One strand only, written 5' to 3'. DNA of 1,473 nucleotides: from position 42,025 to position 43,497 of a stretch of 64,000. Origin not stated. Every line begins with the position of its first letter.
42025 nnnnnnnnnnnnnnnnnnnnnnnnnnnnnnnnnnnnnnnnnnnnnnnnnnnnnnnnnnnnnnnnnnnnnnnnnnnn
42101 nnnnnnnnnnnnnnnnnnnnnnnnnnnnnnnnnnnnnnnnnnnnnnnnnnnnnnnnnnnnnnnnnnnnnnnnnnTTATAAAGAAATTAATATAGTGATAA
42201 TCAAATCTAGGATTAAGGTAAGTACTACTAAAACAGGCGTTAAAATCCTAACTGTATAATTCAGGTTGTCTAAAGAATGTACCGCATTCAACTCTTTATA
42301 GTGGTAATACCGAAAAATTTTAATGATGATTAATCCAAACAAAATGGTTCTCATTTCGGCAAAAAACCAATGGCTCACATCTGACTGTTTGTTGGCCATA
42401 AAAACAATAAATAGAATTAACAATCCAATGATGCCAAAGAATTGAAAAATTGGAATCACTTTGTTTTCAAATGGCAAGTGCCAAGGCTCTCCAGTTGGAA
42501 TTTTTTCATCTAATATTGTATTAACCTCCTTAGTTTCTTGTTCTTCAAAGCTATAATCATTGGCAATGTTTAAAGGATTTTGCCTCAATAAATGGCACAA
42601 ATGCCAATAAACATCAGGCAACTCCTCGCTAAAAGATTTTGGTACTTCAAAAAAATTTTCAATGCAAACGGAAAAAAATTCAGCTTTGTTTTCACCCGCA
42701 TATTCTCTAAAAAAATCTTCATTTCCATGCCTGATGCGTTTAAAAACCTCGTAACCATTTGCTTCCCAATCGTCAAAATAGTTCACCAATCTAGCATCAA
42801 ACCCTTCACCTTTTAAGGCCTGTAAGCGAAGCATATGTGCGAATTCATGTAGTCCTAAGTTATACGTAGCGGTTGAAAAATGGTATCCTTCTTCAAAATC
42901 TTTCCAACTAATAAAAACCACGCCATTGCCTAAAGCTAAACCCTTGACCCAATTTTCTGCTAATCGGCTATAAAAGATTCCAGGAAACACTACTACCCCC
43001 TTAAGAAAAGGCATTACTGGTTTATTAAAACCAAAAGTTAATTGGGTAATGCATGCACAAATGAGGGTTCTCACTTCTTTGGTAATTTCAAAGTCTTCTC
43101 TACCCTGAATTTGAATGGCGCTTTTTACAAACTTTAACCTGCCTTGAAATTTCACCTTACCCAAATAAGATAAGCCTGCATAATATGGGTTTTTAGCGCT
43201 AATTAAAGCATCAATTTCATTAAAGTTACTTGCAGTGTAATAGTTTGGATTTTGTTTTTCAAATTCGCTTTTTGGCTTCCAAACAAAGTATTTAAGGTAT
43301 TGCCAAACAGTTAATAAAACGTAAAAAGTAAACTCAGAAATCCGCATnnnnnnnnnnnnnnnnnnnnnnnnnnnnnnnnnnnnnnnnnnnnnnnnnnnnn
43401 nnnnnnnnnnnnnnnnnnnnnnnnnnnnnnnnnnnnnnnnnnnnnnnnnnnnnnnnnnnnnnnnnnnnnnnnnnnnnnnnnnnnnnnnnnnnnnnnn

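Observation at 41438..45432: Translationally coupled MtfA-like membrane Zn-peptidase and SRAP (abasic-site crosslinking) gene pair beside a flotillin-NfeD operon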

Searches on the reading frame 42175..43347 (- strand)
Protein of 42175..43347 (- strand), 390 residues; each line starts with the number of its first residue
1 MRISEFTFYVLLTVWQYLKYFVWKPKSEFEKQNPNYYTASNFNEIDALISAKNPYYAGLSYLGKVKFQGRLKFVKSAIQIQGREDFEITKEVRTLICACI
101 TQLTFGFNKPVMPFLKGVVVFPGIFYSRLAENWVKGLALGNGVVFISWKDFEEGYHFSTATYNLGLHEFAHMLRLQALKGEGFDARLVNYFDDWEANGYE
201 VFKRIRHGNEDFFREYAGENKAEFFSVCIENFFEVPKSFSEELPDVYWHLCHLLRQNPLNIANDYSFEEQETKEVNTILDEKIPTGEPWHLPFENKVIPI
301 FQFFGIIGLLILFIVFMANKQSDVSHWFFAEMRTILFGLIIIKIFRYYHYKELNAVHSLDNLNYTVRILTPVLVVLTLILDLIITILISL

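Call 3: search_protein_families(library=pfam, proteins=[window:42175-43347:-], max_evalue=0.01)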
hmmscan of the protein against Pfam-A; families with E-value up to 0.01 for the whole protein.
window:42175-43347:- (390 aa): 1 family
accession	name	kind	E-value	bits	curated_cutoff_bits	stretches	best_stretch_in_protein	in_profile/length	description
PF06167.18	Peptidase_M90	-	4.3e-30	105.5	26.2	1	44-252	18-240/243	Glucose-regulated metallo-peptidase M90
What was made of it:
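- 42175..43347 (-): Membrane-anchored M90 (MtfA-like) zinc peptidase, 390 aa. It has an N-terminal helix, a cytoplasmic catalytic domain and three C-terminal TM helices. It is an accessory gene. PF06167 E=4e-30 (call 3).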

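Call 4: search_protein_families(library=ncbifam, proteins=[window:42175-43347:-], max_evalue=0.01)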
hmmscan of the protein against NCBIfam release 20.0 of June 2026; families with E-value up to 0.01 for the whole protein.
window:42175-43347:- (390 aa): 2 families
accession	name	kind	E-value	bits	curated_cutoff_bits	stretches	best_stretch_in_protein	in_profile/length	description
NF011939.0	PRK15410.1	equivalog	5.5e-12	45.6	400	1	136-268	119-256/265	DgsA anti-repressor MtfA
NF049893.1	spr0155_permease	equivalog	0.0017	18.7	120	1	293-383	64-151/165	ABC transporter permease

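Call 5: find_homologous_proteins(query=window:42175-43347:-, max_evalue=0.00001)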
Query window:42175-43347:- (390 aa): 67 proteins with E <= 0.00001 among 3654 candidates.
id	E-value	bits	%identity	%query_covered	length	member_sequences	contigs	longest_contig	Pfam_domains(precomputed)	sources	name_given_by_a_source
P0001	9.2e-265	896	100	100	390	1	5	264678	PF06167.19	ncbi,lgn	-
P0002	1.9e-182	625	67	99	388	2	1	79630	PF06167.19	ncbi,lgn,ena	-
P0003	1.6e-154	533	59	100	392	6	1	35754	PF06167.19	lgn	-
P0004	4.6e-146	505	56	100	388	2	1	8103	PF06167.19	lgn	-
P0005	1.2e-110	388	49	96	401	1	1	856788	PF06167.19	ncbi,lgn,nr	ncbi:MAG: hypothetical protein CFE21_06645 [Bacteroidetes bacterium B1(2017)]|nr:MAG: hypothetical p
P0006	1.6e-107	378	51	82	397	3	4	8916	PF06167.19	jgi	jgi:hypothetical protein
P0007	3.4e-107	377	50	98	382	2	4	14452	PF06167.19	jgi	jgi:MtfA peptidase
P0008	6.4e-106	373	47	97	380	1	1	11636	PF06167.19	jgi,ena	-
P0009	3.7e-105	370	46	98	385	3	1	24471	PF06167.19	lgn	-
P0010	2.1e-104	368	45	98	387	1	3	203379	PF06167.19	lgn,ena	-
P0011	4.6e-104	367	45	98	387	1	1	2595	PF06167.19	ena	-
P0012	1.9e-102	361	46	98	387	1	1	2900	PF06167.19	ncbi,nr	ncbi:MAG: zinc-dependent peptidase [Bacteroidia bacterium]|nr:zinc-dependent peptidase [Bacteroidia 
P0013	3.0e-102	361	47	98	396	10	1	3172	PF06167.19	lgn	-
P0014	9.3e-99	349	44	98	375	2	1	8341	PF06167.19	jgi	-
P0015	2.1e-97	345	45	97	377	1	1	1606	PF06167.19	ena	-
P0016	4.5e-97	344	45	97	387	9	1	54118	PF06167.19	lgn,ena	-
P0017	1.3e-96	342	43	97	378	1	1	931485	PF06167.19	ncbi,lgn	-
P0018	2.9e-96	341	43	99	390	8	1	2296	PF06167.19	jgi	jgi:Mlc titration factor MtfA (ptsG expression regulator)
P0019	6.2e-95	337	44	98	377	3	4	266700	PF06167.19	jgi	jgi:Mlc titration factor MtfA (ptsG expression regulator)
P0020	2.7e-94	335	48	87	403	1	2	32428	PF06167.19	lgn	-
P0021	5.5e-94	333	43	97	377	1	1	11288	PF06167.19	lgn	-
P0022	4.4e-92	327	43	97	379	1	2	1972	PF06167.19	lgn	-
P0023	7.2e-92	327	42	97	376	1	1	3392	PF06167.19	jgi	jgi:MtfA peptidase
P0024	1.8e-91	325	42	97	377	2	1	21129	PF06167.19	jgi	jgi:Mlc titration factor MtfA (ptsG expression regulator)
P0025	6.0e-91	324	43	93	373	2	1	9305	PF06167.19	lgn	-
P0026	7.1e-91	323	42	98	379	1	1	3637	PF06167.19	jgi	jgi:MtfA peptidase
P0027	1.5e-90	322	45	89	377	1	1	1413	PF06167.19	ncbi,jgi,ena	jgi:Mlc titration factor MtfA (ptsG expression regulator)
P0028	6.8e-90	320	43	96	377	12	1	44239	PF06167.19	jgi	-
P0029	2.7e-89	318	41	97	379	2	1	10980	PF06167.19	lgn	-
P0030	1.7e-88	315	43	95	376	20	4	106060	PF06167.19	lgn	-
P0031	2.5e-88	315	44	87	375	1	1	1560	PF06167.19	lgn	-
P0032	5.9e-88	314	42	97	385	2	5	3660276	PF06167.19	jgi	jgi:Mlc titration factor MtfA (ptsG expression regulator)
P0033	7.0e-88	313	42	93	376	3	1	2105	PF06167.19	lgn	-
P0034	7.1e-88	313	41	96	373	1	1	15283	PF06167.19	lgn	-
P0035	2.2e-87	312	42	90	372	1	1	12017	PF06167.19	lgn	-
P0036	1.8e-86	309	43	95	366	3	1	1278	PF06167.19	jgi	jgi:MtfA peptidase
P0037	1.3e-83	299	41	96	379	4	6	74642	PF06167.19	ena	-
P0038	1.2e-82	296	42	95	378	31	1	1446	PF06167.19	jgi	jgi:Mlc titration factor MtfA (ptsG expression regulator)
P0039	2.1e-82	295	40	96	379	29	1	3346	PF06167.19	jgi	-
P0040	2.8e-82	295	40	96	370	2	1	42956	PF06167.19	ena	-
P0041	1.2e-81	293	43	95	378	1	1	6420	PF06167.19,PF07737.18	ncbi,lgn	ncbi:MAG: zinc-dependent peptidase [Bacteroidia bacterium]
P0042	2.0e-81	292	46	72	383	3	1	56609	PF06167.19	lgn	-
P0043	5.8e-81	291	40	96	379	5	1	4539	PF06167.19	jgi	-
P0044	6.2e-81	291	38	98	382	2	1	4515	PF06167.19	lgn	-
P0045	8.1e-81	290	40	96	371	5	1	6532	PF06167.19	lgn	-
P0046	8.3e-81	290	48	79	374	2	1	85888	PF06167.19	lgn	-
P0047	9.4e-81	290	47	76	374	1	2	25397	PF06167.19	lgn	-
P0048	2.5e-80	289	39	98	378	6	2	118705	PF06167.19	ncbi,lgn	ncbi:MAG: zinc-dependent peptidase [Bacteroidota bacterium]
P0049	1.2e-79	286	41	95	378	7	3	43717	PF06167.19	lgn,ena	-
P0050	1.2e-79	286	41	95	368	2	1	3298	PF06167.19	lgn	-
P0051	4.4e-79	284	42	87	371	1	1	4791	PF06167.19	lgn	-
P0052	4.7e-79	284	39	97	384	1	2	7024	PF06167.19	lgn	-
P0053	2.7e-50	190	37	67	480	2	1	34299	PF06167.19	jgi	jgi:MtfA peptidase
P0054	1.0e-45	175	42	59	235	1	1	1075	PF06167.19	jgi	jgi:hypothetical protein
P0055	5.9e-37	146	37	58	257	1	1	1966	PF06167.19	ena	-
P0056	1.3e-36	145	37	61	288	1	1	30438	PF06167.19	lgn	-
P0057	2.6e-34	137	36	55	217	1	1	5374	PF06167.19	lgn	-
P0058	2.8e-31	127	32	73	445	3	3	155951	PF06167.19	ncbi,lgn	-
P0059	9.3e-29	119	34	57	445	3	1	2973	PF06167.19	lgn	-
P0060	3.8e-26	110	32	57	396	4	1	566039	PF06167.19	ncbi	-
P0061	1.8e-20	91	27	84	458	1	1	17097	PF06167.19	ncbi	-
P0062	3.9e-18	84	29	55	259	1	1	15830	PF06167.19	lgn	-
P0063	6.2e-18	83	30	54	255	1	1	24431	PF06167.19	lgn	-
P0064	1.1e-17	82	33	52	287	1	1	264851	PF06167.19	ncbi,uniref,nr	ncbi:hypothetical protein NBRC110019_02210 [Neptunitalea chrysea]|uniref:Zinc-dependent peptidase n=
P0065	7.8e-11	60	27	53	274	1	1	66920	PF06167.19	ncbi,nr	ncbi:MAG: zinc-dependent peptidase [bacterium]|nr:zinc-dependent peptidase [bacterium]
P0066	1.5e-8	52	27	54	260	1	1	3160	PF06167.19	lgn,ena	-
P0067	7.6e-8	50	27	49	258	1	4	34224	PF06167.19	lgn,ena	-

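Call 8: find_related_loci(query=A1, collection=genome_contigs, flank=6000)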
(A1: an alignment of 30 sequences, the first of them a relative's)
Query A1 (390 aa) in genome_contigs; peptide patterns used: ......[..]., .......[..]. (x = any residue, [..] = any of these).
294 stretches matched a pattern; 267 encode a relative of the query (tblastn E <= 1e-3); the best 80 are kept; 80 distinct loci.
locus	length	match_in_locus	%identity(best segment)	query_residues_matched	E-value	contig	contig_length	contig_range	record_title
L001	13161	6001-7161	67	1-387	0e+0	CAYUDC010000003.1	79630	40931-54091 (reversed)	MAG TPA_asm: uncultured Chitinophaga sp. isolate SRP278252_co3_613 genome assembly, contig: NODE_306_length_79630_cov_8.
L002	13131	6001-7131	48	5-388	2e-113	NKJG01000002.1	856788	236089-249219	MAG: Bacteroidetes bacterium B1(2017) isolate B1 NODE_11, whole genome shotgun sequence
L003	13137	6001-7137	49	5-386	2e-111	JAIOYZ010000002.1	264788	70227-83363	MAG: Bacteroidia bacterium isolate Tobar12.5m-G26 Tobar12-5m-20mill-C14, whole genome shotgun sequence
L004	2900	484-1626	46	3-386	1e-111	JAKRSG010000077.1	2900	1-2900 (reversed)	MAG: Bacteroidia bacterium isolate MS011 bin-011_76, whole genome shotgun sequence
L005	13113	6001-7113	43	3-379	6e-101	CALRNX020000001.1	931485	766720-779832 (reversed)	MAG: Chitinophaga pinensis isolate JJ-KL21111-146-3-mx-bin594 genome assembly, contig: JJ-KL21111-146-C1, whole genome s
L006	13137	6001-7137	45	3-388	1e-100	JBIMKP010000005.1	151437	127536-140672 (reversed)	MAG: Bacteroidia bacterium isolate CCAP1403_21_bin-002 CCAP1403_21_bin-002_c5, whole genome shotgun sequence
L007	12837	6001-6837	55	3-284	1e-101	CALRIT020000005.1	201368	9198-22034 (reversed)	MAG: Vulcanococcus limneticus LL isolate JJ-10NR-37-1-mx-bin484 genome assembly, contig: JJ-MOC8C2-252-C14, whole genome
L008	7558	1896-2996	43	3-379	3e-91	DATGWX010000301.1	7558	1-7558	MAG TPA_asm: Bacteroidia bacterium isolate SMAG_U10593 k141_441378, whole genome shotgun sequence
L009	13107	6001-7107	43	9-389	5e-91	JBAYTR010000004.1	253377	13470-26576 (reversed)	MAG: Bacteroidia bacterium isolate SO_2016_LW3_13 scaffold00047_LW162_2016, whole genome shotgun sequence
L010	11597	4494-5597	41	9-386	2e-88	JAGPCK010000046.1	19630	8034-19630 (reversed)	MAG: Bacteroidia bacterium isolate Gw_SlAct_bin_253 Gw_SlAct_6238_length_19630_cov_12.989950, whole genome shotgun seque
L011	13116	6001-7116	42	14-390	8e-88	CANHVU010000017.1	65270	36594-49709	MAG: Bacteroidetes bacterium isolate RE-27jun17-99 genome assembly, contig: RE-27jun17-C177, whole genome shotgun sequen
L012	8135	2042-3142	40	5-380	6e-88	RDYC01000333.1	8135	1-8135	MAG: Bacteroidetes bacterium isolate PH2015_08U_38_6 PH2015_08U_scaffold_805, whole genome shotgun sequence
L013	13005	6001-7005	43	42-380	5e-87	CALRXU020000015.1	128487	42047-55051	MAG: Chitinophaga pinensis isolate JJ-LA1A6-383-3-m1-bin304 genome assembly, contig: JJ-LA1A6-383-C25, whole genome shot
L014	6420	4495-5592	43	11-381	4e-87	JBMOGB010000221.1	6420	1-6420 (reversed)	MAG: Bacteroidia bacterium isolate Deming_bin.278 contig40687, whole genome shotgun sequence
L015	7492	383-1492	40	10-384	6e-87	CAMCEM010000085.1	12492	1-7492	MAG: Chitinophaga pinensis isolate MiE-14oct19-140 genome assembly, contig: MiE-14oct19-C7783, whole genome shotgun sequ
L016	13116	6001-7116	42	14-390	9e-87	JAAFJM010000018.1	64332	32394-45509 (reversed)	MAG: Bacteroidetes bacterium isolate bin39.metabat.b16b17b19.001 WN_Bacteroidetes_5_scaffold_18, whole genome shotgun se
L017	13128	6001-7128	39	3-383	1e-86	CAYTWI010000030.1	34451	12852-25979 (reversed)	MAG TPA_asm: uncultured Bifidobacterium sp. isolate binchicken_co214_22 genome assembly, contig: NODE_1038_length_34451_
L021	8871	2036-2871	53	3-284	6e-87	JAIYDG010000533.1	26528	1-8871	MAG: Bacteroidetes bacterium isolate H1_MAG_00027 pond_H1_MAG_00027_000000000081, whole genome shotgun sequence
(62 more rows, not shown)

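Call 17: search_protein_families(library=pfam, proteins=[L002:4050-5969:+, L002:7140-7697:+, L011:4424-5812:+, L009:7118-8257:-, L005:7183-7827:-, L006:7124-9073:-, L012:3095-3619:-, L017:7182-8120:-, L016:7106-8329:-, L003:4726-5853:-], max_evalue=0.001)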
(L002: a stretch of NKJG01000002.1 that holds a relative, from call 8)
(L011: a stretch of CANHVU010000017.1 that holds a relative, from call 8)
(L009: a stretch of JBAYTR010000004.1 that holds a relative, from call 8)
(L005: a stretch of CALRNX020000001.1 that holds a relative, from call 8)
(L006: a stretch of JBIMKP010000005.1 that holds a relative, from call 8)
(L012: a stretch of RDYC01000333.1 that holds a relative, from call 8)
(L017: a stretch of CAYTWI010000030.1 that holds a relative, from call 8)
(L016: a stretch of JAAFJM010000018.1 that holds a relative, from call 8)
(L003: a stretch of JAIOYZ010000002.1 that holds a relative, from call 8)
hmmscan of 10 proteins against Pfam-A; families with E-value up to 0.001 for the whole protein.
L002:4050-5969:+ (639 aa): 1 family
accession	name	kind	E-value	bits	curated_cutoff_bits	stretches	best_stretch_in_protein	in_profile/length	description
PF01145.31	Band_7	-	1.2e-23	84.5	23.6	1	241-454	2-173/176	SPFH domain / Band 7 family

L002:7140-7697:+ (185 aa): 3 families
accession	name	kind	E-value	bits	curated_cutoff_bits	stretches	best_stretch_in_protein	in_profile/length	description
PF13302.13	Acetyltransf_3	-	8.9e-13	49.6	25.4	1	15-152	3-137/138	Acetyltransferase (GNAT) domain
PF13420.13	Acetyltransf_4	-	1.5e-05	25.5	24.3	1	20-171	8-153/155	Acetyltransferase (GNAT) domain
PF00583.31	Acetyltransf_1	-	8.7e-05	23.2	20.7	1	62-148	31-112/116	Acetyltransferase (GNAT) family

L011:4424-5812:+ (462 aa): 13 families
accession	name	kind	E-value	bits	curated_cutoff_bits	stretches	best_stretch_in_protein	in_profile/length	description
PF07992.20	Pyr_redox_2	-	1.5e-68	231.8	26.1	1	3-323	1-291/291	Pyridine nucleotide-disulphide oxidoreductase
PF02852.28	Pyr_redox_dim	-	4.2e-36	123.9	25.3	1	343-451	1-109/110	Pyridine nucleotide-disulphide oxidoreductase, dimerisation domain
PF00070.33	Pyr_redox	-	4.6e-24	85.2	22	1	174-251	2-79/82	Pyridine nucleotide-disulphide oxidoreductase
PF13738.12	Pyr_redox_3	-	3.6e-17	63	30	1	128-307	119-305/305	Pyridine nucleotide-disulphide oxidoreductase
PF00890.30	FAD_binding_2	-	1.8e-09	37.7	20.4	1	4-43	1-40/414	FAD binding domain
PF01266.30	DAO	-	6.8e-09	36.1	27.9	0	218-274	155-209/353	FAD dependent oxidoreductase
PF01134.28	GIDA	-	2.4e-08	33.9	22.1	1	4-149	1-156/391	Glucose inhibited division protein A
PF12831.13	FAD_oxidored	-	4e-08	33.4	27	1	4-142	1-145/416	FAD dependent oxidoreductase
PF13450.12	NAD_binding_8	-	1.2e-06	29.2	21.9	0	7-40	1-35/68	NAD(P)-binding Rossmann-like domain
PF03486.20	HI0933_like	-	1.2e-06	28.6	50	0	4-36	2-34/244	HI0933-like protein Rossmann domain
PF13434.12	Lys_Orn_oxgnase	-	4.1e-05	23.3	21.3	0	88-218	104-237/339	L-lysine 6-monooxygenase/L-ornithine 5-monooxygenase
PF01262.27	AlaDh_PNT_C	-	0.00048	20.1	23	0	169-269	26-102/214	Alanine dehydrogenase/PNT, C-terminal domain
PF01494.25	FAD_binding_3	-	0.00059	19.6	22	0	4-35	3-34/349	FAD binding domain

L009:7118-8257:- (379 aa): 4 families
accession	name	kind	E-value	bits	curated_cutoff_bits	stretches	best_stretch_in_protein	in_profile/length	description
PF00534.26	Glycos_transf_1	-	4.3e-24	85.4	26.4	1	204-357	15-171/172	Glycosyl transferases group 1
PF13692.12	Glyco_trans_1_4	-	1.6e-18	67.8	27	1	207-344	4-142/142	Glycosyl transferases group 1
PF13439.12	Glyco_transf_4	-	2.7e-13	50.7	28.5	1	21-178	2-164/170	Glycosyltransferase Family 4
PF13579.12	Glyco_trans_4_4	-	0.00019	22.2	29.7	1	107-176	90-155/158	Glycosyl transferase 4-like domain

L005:7183-7827:- (214 aa): 0 families

L006:7124-9073:- (649 aa): 2 families
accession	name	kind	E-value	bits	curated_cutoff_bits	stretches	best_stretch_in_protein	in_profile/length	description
PF02518.31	HATPase_c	-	8.9e-22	78.1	26.4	1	535-647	3-110/111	Histidine kinase-, DNA gyrase B-, and HSP90-like ATPase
PF00512.31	HisKA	-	0.0002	21.8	26.9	0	421-483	1-62/66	His Kinase A (phospho-acceptor) domain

L012:3095-3619:- (174 aa): 2 families
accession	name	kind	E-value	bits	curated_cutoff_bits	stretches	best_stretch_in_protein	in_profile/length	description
PF10604.15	Polyketide_cyc2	-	7.5e-16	59.1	27.4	1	21-155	3-142/142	Polyketide cyclase / dehydrase and lipid transport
PF03364.25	Polyketide_cyc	-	1.5e-06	28.9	23.4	1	28-73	1-49/126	Polyketide cyclase / dehydrase and lipid transport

L017:7182-8120:- (312 aa): 1 family
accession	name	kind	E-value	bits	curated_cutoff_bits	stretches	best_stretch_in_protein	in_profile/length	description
PF03301.18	Trp_dioxygenase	-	1.8e-22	80.7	34.9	1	41-167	15-144/346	Tryptophan 2,3-dioxygenase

L016:7106-8329:- (407 aa): 1 family
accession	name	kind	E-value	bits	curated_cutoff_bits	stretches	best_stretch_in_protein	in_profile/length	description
PF00691.25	OmpA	-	1.5e-12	48.1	27.2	1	27-122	1-98/98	OmpA family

L003:4726-5853:- (375 aa): 5 families
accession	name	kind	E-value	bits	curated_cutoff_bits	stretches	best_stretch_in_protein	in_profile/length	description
PF00534.26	Glycos_transf_1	-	3.2e-29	102.1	26.4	1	193-350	12-170/172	Glycosyl transferases group 1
PF13692.12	Glyco_trans_1_4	-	5.5e-23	82.2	27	1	197-337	2-141/142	Glycosyl transferases group 1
PF13439.12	Glyco_transf_4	-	8.5e-18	65.4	28.5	1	16-174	2-167/170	Glycosyltransferase Family 4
PF13524.12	Glyco_trans_1_2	-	0.00015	22.1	25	1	222-365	8-142/144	Glycosyl transferase-like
PF13579.12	Glyco_trans_4_4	-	0.00016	22.5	29.7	1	58-172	41-158/158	Glycosyl transferase 4-like domain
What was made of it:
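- A GNAT gene is inserted between M90 and SRAP in L002 (call 17). A GNAT gene is inserted between the two in L002 (call 17).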

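Call 28: search_protein_families(library=pfam, alignment_id=A2, max_evalue=0.0001)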
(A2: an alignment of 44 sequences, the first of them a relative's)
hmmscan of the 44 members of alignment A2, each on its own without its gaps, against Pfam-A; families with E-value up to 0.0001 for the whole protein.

A. member 1, L001:4494-5999:+ (501 aa): 1 family
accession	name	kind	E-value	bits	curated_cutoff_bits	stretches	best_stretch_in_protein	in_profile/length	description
PF01145.31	Band_7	-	1.7e-31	110.1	23.6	1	29-208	4-176/176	SPFH domain / Band 7 family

B. families by the number of members that match (of 44 scanned): 38 families (the first 25 are shown)
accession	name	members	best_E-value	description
PF01145.31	Band_7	5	1.7e-31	SPFH domain / Band 7 family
PF07992.20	Pyr_redox_2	4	8.7e-69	Pyridine nucleotide-disulphide oxidoreductase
PF02852.28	Pyr_redox_dim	4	3e-36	Pyridine nucleotide-disulphide oxidoreductase, dimerisation domain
PF00070.33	Pyr_redox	4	3.3e-24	Pyridine nucleotide-disulphide oxidoreductase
PF13738.12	Pyr_redox_3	4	3e-17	Pyridine nucleotide-disulphide oxidoreductase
PF00890.30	FAD_binding_2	4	2.8e-10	FAD binding domain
PF01266.30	DAO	4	6.8e-09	FAD dependent oxidoreductase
PF01134.28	GIDA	4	1.4e-08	Glucose inhibited division protein A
PF12831.13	FAD_oxidored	4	1.5e-08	FAD dependent oxidoreductase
PF03486.20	HI0933_like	4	5.3e-07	HI0933-like protein Rossmann domain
PF13450.12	NAD_binding_8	4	7.8e-07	NAD(P)-binding Rossmann-like domain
PF04389.22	Peptidase_M28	3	3.9e-40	Peptidase family M28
PF04055.27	Radical_SAM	3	3.4e-23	Radical SAM superfamily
PF08291.16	Peptidase_M15_3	3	1.2e-08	Peptidase M15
PF05951.18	Peptidase_M15_2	3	6.1e-08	Bacterial protein of unknown function (DUF882)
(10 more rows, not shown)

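Call 29: search_protein_families(library=pfam, alignment_id=A3, max_evalue=0.0001)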
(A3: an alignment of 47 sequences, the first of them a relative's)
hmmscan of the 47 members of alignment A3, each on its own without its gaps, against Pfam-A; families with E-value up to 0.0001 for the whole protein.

A. member 1, L001:7169-7912:+ (247 aa): 1 family
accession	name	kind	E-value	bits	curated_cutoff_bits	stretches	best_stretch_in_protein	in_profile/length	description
PF02586.19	SRAP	-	6.3e-49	166.8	27.1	1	1-225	1-213/214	SOS response associated peptidase (SRAP)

B. families by the number of members that match (of 47 scanned): 41 families (the first 25 are shown)
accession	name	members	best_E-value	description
PF00557.29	Peptidase_M24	14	8.7e-61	Metallopeptidase family M24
PF05195.22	AMP_N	14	8.8e-32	Aminopeptidase P, N-terminal domain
PF02586.19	SRAP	4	2.5e-52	SOS response associated peptidase (SRAP)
PF02348.25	CTP_transf_3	2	5.9e-58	Cytidylyltransferase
PF04237.18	YjbR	2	4.3e-31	YjbR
PF00583.31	Acetyltransf_1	2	1.1e-18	Acetyltransferase (GNAT) family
PF12804.13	NTP_transf_3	2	1.3e-10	MobA-like NTP transferase domain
PF00202.27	Aminotran_3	1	1.6e-126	Aminotransferase class-III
PF21252.2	Glyco_hydro_109_C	1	1.1e-53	Glycosyl hydrolase 109, C-terminal domain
PF01042.26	Ribonuc_L-PSP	1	3e-40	Endoribonuclease L-PSP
PF16576.10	HlyD_D23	1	1e-26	Barrel-sandwich domain of CusB or HlyD membrane-fusion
PF13604.12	AAA_30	1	1.3e-26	AAA domain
PF00582.32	Usp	1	1.4e-25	Universal stress protein family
PF06167.18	Peptidase_M90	1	1.4e-22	Glucose-regulated metallo-peptidase M90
PF13437.12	HlyD_3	1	2.3e-21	HlyD family secretion protein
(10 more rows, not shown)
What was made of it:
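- A Pfam scan of same-strand downstream neighbours gives SRAP in 4 of 47 (call 29).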
